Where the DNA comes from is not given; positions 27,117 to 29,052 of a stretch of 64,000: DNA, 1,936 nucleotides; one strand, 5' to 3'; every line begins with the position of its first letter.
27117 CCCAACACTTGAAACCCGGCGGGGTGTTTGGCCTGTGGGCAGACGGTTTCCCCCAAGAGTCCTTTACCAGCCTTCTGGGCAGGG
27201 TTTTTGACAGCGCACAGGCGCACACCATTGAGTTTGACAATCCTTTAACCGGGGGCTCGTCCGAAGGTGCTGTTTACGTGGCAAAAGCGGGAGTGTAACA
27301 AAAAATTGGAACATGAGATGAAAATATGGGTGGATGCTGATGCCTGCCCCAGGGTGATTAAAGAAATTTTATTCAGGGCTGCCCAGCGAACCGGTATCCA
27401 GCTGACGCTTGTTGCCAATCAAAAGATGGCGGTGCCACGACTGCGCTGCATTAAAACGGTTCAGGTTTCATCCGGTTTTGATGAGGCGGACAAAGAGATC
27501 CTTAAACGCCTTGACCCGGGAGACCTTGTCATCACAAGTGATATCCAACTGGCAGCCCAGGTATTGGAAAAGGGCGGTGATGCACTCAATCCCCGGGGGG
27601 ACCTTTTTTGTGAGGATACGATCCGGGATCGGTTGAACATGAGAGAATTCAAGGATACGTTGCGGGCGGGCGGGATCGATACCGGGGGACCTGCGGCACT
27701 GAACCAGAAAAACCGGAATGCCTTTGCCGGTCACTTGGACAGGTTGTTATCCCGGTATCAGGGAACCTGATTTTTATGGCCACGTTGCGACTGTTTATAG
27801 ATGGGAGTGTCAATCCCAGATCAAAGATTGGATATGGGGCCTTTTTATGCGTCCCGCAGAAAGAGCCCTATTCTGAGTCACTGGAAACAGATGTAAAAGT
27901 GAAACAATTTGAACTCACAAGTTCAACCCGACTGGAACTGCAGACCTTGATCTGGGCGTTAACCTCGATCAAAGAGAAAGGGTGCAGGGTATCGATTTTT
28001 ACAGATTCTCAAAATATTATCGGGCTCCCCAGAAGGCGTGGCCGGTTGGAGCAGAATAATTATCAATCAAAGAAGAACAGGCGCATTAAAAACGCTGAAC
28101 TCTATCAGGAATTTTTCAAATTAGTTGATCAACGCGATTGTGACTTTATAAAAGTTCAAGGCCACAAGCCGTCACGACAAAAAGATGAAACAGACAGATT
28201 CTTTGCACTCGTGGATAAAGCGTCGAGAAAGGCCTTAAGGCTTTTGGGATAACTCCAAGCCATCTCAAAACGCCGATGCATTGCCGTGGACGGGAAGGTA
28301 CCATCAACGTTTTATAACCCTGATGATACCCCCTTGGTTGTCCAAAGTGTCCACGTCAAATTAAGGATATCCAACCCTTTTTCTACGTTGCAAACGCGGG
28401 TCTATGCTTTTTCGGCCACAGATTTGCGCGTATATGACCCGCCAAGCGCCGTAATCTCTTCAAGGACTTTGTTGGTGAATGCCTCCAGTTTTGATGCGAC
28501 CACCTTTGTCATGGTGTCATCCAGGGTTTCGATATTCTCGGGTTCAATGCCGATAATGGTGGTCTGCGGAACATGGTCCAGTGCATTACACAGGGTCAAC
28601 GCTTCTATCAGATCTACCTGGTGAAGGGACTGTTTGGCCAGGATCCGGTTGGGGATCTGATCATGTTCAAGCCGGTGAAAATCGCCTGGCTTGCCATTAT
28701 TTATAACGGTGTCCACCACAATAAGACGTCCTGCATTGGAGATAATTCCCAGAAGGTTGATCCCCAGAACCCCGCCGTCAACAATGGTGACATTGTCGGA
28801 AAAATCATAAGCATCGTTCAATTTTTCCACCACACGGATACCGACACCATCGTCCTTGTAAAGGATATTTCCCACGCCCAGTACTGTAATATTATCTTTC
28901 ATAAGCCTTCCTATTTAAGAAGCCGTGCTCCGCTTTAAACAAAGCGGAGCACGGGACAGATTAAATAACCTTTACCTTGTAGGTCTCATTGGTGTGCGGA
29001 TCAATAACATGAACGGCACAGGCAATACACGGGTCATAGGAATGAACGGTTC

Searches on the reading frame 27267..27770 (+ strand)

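Call 45: search_protein_families(library=pfam, proteins=[window:27267-27770:+], max_evalue=0.000001)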
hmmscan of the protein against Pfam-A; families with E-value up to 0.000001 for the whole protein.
window:27267-27770:+ (167 aa): 1 family
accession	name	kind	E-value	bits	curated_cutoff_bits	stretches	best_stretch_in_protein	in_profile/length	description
PF02639.20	DUF188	-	1.5e-44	151.2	24.3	1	34-162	1-129/130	Uncharacterized BCR, YaiI/YqxD family COG1671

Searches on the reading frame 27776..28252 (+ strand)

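Call 45: search_protein_families(library=pfam, proteins=[window:27776-28252:+], max_evalue=0.000001)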
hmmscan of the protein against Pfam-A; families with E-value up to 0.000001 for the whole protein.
window:27776-28252:+ (158 aa): 1 family
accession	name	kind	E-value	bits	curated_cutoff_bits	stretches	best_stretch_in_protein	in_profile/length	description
PF00075.30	RNase_H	-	4.3e-16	59.8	25.8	1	4-141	4-134/141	RNase H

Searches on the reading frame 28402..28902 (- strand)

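Call 45: search_protein_families(library=pfam, proteins=[window:28402-28902:-], max_evalue=0.000001)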
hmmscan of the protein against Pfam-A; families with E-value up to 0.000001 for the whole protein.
window:28402-28902:- (166 aa): 1 family
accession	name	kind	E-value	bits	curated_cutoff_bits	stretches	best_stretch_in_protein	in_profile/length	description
PF01750.23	HycI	-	1.1e-27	96.8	23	1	22-148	1-129/130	Hydrogenase maturation protease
